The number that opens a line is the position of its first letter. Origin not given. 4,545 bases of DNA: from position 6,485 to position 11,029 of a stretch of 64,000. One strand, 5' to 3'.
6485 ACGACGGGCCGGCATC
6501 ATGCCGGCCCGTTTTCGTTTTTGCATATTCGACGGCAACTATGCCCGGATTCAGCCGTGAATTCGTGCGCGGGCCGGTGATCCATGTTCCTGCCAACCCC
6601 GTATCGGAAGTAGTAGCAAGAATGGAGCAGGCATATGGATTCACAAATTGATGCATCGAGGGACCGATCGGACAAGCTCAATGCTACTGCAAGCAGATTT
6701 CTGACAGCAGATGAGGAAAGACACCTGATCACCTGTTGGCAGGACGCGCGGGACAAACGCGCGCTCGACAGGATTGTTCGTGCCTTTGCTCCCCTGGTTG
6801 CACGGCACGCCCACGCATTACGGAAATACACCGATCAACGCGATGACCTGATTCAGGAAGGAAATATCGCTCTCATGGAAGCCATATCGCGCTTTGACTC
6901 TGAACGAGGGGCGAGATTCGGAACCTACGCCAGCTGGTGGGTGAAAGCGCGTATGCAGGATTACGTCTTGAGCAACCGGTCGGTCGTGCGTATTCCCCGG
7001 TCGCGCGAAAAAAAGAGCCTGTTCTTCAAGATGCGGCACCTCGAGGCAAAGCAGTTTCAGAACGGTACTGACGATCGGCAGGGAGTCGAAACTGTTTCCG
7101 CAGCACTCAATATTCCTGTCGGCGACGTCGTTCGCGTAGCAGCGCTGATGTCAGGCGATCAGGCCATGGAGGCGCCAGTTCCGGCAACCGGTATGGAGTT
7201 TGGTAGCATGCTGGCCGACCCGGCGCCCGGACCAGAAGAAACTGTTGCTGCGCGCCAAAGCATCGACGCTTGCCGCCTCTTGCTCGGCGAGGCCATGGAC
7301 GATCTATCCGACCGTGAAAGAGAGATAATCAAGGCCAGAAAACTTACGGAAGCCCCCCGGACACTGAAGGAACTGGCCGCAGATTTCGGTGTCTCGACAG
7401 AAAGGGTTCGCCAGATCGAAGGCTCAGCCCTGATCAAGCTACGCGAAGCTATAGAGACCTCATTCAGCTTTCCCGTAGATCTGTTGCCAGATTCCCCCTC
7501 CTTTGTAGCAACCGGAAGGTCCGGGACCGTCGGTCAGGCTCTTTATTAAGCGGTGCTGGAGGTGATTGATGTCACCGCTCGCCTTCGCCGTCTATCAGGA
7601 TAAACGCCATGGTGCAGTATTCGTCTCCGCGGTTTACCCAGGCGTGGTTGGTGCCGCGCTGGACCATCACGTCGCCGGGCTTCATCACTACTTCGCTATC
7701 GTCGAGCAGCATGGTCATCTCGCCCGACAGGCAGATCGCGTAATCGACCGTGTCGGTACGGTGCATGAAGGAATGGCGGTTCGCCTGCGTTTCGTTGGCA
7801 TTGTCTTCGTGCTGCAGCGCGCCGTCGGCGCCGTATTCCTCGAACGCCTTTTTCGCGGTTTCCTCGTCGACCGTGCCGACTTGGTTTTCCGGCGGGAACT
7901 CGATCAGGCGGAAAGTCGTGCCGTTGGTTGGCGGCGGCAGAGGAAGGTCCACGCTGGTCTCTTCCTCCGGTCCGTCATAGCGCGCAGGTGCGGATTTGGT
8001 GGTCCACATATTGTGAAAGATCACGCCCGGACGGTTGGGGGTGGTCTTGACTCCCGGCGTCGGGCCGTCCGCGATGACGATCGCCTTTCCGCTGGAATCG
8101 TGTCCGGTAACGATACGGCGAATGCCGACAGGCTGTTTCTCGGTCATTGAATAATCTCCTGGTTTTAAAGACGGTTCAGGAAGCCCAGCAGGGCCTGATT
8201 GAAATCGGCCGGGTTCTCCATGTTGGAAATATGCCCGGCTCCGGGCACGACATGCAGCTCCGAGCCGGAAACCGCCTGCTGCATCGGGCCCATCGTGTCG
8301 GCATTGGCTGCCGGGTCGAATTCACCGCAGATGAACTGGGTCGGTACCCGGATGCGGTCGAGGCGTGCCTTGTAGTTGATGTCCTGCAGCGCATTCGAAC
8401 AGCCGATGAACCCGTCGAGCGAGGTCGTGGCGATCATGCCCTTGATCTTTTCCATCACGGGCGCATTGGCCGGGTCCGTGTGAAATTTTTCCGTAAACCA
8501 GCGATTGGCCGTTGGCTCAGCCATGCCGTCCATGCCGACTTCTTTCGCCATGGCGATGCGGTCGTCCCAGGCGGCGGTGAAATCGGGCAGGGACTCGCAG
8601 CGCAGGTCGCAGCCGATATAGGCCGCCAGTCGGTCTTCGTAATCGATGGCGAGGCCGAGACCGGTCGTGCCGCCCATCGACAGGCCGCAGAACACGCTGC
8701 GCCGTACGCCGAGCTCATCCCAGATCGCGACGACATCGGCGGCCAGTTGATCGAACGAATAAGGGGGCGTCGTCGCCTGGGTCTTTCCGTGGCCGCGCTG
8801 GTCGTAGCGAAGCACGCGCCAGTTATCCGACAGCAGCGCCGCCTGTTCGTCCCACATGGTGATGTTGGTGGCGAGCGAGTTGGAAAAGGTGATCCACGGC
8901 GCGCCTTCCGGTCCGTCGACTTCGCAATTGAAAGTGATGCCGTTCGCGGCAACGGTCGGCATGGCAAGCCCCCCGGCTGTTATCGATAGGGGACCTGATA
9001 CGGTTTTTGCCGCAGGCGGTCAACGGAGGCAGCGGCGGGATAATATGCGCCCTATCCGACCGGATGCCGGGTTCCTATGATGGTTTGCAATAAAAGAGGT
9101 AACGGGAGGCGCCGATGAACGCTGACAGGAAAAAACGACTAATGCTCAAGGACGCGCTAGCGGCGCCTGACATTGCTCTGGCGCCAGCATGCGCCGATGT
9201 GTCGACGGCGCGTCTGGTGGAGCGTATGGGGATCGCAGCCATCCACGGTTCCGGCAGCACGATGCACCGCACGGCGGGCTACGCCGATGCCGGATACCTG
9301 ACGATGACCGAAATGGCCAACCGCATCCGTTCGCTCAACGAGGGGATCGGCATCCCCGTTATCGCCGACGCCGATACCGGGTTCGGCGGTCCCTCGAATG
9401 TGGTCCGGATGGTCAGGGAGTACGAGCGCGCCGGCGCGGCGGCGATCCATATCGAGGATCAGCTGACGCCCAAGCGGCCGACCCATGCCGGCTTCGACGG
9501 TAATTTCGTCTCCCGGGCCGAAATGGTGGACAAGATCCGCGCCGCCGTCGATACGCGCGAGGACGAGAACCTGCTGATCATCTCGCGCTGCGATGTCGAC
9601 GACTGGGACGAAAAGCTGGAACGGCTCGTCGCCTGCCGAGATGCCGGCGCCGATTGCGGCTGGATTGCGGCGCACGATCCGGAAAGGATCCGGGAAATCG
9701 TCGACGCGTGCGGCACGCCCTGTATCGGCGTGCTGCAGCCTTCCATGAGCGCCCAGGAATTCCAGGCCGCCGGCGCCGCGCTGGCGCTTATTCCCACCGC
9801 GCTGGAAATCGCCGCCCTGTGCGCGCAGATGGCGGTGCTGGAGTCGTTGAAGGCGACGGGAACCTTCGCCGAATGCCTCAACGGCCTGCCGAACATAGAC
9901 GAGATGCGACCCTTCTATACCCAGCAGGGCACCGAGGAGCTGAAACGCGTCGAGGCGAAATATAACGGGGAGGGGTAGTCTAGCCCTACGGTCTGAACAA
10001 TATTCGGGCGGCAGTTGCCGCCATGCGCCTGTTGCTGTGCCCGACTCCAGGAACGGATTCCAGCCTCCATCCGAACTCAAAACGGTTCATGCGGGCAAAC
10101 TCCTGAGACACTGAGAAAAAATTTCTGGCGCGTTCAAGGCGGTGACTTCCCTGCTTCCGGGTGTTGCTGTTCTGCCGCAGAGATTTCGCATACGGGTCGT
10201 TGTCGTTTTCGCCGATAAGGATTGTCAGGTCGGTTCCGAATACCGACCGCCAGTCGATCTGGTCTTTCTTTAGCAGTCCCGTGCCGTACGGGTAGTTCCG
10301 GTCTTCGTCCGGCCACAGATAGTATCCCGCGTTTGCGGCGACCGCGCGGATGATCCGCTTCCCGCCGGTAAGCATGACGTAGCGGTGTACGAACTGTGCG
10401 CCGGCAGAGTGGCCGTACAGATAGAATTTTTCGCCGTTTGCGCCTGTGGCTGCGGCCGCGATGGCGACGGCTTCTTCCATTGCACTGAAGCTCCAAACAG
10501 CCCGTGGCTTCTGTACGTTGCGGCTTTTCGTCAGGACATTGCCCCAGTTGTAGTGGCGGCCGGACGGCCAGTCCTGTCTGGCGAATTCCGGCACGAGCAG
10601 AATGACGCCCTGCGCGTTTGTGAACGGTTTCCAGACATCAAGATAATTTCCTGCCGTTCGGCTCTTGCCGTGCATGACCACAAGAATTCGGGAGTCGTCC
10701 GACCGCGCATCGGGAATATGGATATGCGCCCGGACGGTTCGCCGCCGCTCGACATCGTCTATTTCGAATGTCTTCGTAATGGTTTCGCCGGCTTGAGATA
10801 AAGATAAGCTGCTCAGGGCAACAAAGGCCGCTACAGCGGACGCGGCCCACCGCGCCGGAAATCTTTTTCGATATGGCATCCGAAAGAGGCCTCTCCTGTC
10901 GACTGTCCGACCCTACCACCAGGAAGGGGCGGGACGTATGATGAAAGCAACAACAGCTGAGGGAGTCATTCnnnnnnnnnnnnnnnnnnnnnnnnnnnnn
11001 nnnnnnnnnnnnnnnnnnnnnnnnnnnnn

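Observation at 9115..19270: Catabolic module combining two ICL/PEPM lyase paralogues, a LeuCD-like hydratase, an amidohydrolase, a UbiD decarboxylase, an orphan Mo-hydroxylase and a crotonase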

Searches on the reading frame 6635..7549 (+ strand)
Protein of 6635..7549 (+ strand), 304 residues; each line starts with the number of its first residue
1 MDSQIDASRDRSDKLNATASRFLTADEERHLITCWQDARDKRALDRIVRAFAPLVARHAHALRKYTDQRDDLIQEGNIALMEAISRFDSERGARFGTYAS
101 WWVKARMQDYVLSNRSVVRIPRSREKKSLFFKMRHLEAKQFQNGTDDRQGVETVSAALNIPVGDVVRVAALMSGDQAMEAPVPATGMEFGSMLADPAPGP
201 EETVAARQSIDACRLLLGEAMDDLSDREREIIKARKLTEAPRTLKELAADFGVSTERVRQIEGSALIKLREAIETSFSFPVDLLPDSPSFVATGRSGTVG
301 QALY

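Call 6: search_protein_families(library=pfam, proteins=[window:6635-7549:+])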
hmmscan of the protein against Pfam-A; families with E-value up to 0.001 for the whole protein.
window:6635-7549:+ (304 aa): 3 families
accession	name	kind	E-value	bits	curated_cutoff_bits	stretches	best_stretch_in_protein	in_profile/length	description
PF04542.20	Sigma70_r2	-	8.1e-18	64.4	24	1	47-115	1-69/71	Sigma-70 region 2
PF04545.22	Sigma70_r4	-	4.9e-16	58.4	24.1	1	220-271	1-50/50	Sigma-70, region 4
PF04539.22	Sigma70_r3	-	0.00081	19.9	25.3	0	152-203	24-77/78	Sigma-70 region 3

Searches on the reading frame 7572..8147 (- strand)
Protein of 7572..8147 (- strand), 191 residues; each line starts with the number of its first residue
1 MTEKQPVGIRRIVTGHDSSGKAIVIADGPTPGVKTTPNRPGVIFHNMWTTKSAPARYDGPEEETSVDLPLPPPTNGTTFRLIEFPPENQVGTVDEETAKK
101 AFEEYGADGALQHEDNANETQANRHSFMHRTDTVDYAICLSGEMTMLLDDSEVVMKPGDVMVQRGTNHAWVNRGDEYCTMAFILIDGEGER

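Call 6: search_protein_families(library=pfam, proteins=[window:7572-8147:-])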
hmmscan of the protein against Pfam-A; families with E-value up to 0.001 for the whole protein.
window:7572-8147:- (191 aa): 1 family
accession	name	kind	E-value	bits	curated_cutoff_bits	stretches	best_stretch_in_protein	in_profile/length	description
PF07883.17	Cupin_2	-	9e-09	35.4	27.2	1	129-182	16-68/70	Cupin domain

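Call 32: search_protein_families(library=ncbifam, proteins=[window:7572-8147:-], max_evalue=0.01)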
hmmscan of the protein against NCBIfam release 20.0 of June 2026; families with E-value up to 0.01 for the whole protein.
window:7572-8147:- (191 aa): 0 families

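Call 55: search_solved_structures(query=window:7572-8147:-, max_evalue=0.1)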
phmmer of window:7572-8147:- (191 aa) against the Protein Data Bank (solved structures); distinct sequences matched with E-value up to 0.1: 9.
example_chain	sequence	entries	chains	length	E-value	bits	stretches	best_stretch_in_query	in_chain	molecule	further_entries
3es1_A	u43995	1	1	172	1.3e-20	77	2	124-187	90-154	Cupin 2, conserved barrel domain protein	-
8x0u_A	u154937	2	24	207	5.5e-12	48.9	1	126-177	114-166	Cupin conserved barrel domain protein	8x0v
1y3t_A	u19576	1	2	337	0.00097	22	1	131-187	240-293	Hypothetical protein yxaG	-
2h0v_A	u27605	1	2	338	0.001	22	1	131-187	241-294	Quercetin 2,3-dioxygenase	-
8hfb_A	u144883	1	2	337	0.01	18.7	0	136-173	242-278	Quercetin 2,3-dioxygenase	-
7zvy_E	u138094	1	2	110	0.086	15.7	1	136-185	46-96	Cupin_2 domain-containing protein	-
7zvy_G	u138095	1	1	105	0.087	15.7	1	136-185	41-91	Cupin_2 domain-containing protein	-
7zvy_B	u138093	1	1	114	0.092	15.6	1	136-185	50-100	Cupin_2 domain-containing protein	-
7zvy_A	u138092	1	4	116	0.094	15.5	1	136-185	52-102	Cupin_2 domain-containing protein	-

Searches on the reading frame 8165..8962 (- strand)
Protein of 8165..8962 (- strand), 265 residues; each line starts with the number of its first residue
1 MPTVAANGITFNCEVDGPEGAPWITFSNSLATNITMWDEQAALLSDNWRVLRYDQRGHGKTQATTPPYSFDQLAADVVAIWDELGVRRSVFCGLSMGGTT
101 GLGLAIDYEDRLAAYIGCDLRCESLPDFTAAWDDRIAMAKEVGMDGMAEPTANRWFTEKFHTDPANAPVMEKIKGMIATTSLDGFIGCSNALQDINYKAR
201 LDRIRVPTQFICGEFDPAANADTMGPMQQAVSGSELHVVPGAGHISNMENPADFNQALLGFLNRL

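Call 6: search_protein_families(library=pfam, proteins=[window:8165-8962:-])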
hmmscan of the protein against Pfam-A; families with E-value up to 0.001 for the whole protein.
window:8165-8962:- (265 aa): 3 families
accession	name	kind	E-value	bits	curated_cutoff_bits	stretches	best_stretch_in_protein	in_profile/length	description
PF00561.26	Abhydrolase_1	-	3.8e-25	89.4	25.8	1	29-251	8-245/245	alpha/beta hydrolase fold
PF12697.13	Abhydrolase_6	-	3e-18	67.7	26.3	1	35-257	12-217/217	Alpha/beta hydrolase family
PF12146.15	Hydrolase_4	-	1.4e-12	47.8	27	1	42-244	26-232/239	Serine aminopeptidase, S33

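Call 32: search_protein_families(library=ncbifam, proteins=[window:8165-8962:-], max_evalue=0.01)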
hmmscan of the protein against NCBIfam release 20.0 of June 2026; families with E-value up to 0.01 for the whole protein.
window:8165-8962:- (265 aa): 28 families (the best 25 are shown)
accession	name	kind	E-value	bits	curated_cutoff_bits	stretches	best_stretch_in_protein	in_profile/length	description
TIGR02427.1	protocat_pcaD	equivalog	4.1e-68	229.5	255.85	1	14-262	5-250/251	3-oxoadipate enol-lactonase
NF051488.1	bifunc_PcaDC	exception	5.8e-60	203.4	390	1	12-263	3-251/375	bifunctional 3-oxoadipate enol-lactonase/4-carboxymuconolactone decarboxylase PcaDC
NF051487.1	bifunc_PcaCD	exception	1.1e-53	182.8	430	1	23-263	174-412/413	bifunctional 4-carboxymuconolactone decarboxylase/3-oxoadipate enol-lactonase PcaCD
TIGR03611.1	RutD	equivalog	1e-25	90.6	238.5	1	18-263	10-256/258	pyrimidine utilization protein D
TIGR03695.1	menH_SHCHC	equivalog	1.8e-17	63.6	208.55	2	30-114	11-98/252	2-succinyl-6-hydroxy-2,4-cyclohexadiene-1-carboxylate synthase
TIGR01250.1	pro_imino_pep_2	subfamily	4.8e-16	59.2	167.65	2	190-263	216-288/288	proline iminopeptidase-family hydrolase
NF011457.0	PRK14875.1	equivalog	1.9e-15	56.7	307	2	32-113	143-224/372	acetoin dehydrogenase dihydrolipoyllysine-residue acetyltransferase subunit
NF052610.1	macro_16_ester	equivalog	4.1e-14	52.6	420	1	5-113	7-120/281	alpha/beta fold macrolide esterase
NF033124.1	estX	equivalog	1.8e-12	47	600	1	17-257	20-274/280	macrolide esterase EstX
NF004514.1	PRK05855.1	equivalog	2.2e-12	46.4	455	1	4-90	5-93/578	SDR family oxidoreductase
NF053693.1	esterase_mleCBF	exception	3.6e-12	46.2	564.5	1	22-249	24-265/279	CBF family alpha/beta fold macrolide esterase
NF045632.1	hydroxlase_HsaD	equivalog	4.5e-12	45.5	400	1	38-113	54-130/290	4,5:9,10-diseco-3-hydroxy-5,9,17-trioxoandrosta-1(10),2-diene-4-oate hydrolase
NF045948.1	ProImpepThrmp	equivalog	5.7e-12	45.7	500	2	191-264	217-289/291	proline iminopeptidase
TIGR03056.1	bchO_mg_che_rel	equivalog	5.8e-12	45.2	172.55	2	7-109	14-117/278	alpha/beta fold hydrolase BchO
NF041759.1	mac_hydro_EstT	equivalog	3.1e-11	43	450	1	4-114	5-120/278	macrolide hydrolase EstT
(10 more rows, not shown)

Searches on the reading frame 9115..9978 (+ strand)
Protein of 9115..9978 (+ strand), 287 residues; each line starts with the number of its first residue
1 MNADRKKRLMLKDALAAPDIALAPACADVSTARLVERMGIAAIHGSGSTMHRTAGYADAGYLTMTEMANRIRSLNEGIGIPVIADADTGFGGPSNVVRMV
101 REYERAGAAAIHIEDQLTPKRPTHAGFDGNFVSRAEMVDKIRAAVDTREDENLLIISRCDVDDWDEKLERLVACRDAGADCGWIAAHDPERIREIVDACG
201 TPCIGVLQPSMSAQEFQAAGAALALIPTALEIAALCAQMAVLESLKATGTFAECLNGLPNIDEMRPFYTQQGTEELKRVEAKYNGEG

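Call 3: search_protein_families(library=pfam, proteins=[window:9115-9978:+])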
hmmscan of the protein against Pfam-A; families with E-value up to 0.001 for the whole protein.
window:9115-9978:+ (287 aa): 2 families
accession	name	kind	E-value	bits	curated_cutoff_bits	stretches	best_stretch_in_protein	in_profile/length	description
PF13714.12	PEP_mutase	-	4.5e-35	121.8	31.5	1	15-242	4-236/240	Phosphoenolpyruvate phosphomutase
PF00463.27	ICL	-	8.7e-09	34.9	26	1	80-161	150-233/526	Isocitrate lyase family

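Call 4: search_protein_families(library=ncbifam, proteins=[window:9115-9978:+])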
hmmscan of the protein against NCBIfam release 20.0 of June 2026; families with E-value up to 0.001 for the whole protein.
window:9115-9978:+ (287 aa): 8 families
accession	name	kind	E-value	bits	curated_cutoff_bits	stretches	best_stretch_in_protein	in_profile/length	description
TIGR02317.1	prpB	equivalog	1.6e-45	155.5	354.4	1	8-262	2-264/285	methylisocitrate lyase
NF008455.0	PRK11320.1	equivalog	7.8e-37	127.1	353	1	29-257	29-266/295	methylisocitrate lyase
TIGR02319.1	CPEP_Pphonmut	equivalog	3.4e-34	118.4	420.05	1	10-251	7-257/294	carboxyvinyl-carboxyphosphonate phosphorylmutase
TIGR02321.1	Pphn_pyruv_hyd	equivalog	2.2e-26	92.7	374.4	1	10-283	6-288/290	phosphonopyruvate hydrolase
TIGR02320.1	PEP_mutase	equivalog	1.1e-22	80.4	319.55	1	35-252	33-264/284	phosphoenolpyruvate mutase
TIGR01346.1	isocit_lyase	equivalog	3.9e-11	42.1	275.9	1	80-162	151-235/527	isocitrate lyase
NF011645.0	PRK15063.1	equivalog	1.8e-10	40.2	562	1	80-162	148-232/430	isocitrate lyase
NF005074.0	PRK06498.1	equivalog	4.2e-06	25.6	446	1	66-144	166-243/531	isocitrate lyase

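Call 17: search_solved_structures(query=window:9115-9978:+, max_evalue=1e-10)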
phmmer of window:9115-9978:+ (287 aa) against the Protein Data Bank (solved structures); distinct sequences matched with E-value up to 1e-10: 20.
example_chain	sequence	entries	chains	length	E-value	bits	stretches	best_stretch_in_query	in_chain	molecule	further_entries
3fa3_A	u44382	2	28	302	6.6e-30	107.4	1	11-259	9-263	2,3-dimethylmalate lyase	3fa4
1o5q_A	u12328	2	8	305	6.1e-28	100.9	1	26-257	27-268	Probable methylisocitrate lyase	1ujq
5unc_A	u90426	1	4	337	1.7e-27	99.4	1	16-229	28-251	PHOSPHOENOLPYRUVATE PHOSPHOMUTASE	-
4iqd_A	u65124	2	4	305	1e-26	96.9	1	15-276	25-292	Carboxyvinyl-carboxyphosphonate phosphorylmutase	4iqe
1xg3_A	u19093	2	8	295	1.1e-26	96.9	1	29-263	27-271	Probable methylisocitrate lyase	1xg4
1mum_A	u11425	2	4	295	2.1e-26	95.9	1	29-263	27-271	2-methylisocitrate lyase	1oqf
3eoo_A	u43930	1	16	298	6.5e-25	91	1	26-207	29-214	Methylisocitrate lyase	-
6t4v_C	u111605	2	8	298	1.3e-24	90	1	27-251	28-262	2-methylisocitrate lyase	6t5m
9hra_A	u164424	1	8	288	3.1e-24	88.8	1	29-252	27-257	2-methylisocitrate lyase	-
9hgk_A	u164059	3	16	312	3.8e-24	88.5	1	29-252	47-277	2-methylisocitrate lyase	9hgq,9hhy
9hhs_A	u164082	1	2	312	7.8e-24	87.5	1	29-252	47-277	2-methylisocitrate lyase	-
9hgo_A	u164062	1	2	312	9.8e-24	87.1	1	29-252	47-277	2-methylisocitrate lyase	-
2dua_A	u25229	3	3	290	1e-22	83.8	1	10-283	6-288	Phosphonopyruvate hydrolase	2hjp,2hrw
3lye_A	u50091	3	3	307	8.8e-22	80.7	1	18-187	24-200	Oxaloacetate acetyl hydrolase | Oxaloacetate acetylhydrolase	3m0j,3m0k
1m1b_A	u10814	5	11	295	7.3e-21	77.7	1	4-198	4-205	PHOSPHOENOLPYRUVATE PHOSPHOMUTASE | PROTEIN (PHOSPHOENOLPYRUVATE MUTASE)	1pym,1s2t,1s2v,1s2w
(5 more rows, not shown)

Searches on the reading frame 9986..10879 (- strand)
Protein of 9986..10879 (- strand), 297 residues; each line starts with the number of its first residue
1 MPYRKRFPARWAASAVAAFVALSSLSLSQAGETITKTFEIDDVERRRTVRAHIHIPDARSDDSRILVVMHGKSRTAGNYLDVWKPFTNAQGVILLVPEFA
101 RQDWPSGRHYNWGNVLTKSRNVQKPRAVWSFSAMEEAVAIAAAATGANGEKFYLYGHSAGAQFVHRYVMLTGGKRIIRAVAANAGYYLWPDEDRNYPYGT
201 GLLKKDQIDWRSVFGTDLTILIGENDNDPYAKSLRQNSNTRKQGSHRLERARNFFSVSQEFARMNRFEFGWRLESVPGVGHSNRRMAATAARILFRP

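Call 3: search_protein_families(library=pfam, proteins=[window:9986-10879:-])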
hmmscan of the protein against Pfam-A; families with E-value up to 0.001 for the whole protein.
window:9986-10879:- (297 aa): 0 families

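Call 4: search_protein_families(library=ncbifam, proteins=[window:9986-10879:-])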
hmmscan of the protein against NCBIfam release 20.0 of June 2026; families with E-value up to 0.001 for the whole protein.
window:9986-10879:- (297 aa): 2 families
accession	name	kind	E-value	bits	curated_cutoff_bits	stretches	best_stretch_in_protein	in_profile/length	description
NF050058.1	e_dPHAscl_type1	hypoth_equivalog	3.2e-10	40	150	1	47-188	6-140/276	extracellular catalytic domain type 1 short-chain-length polyhydroxyalkanoate depolymerase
TIGR01840.1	esterase_phb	subfamily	0.00024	20.7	107.85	1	53-185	3-128/213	PHB depolymerase family esterase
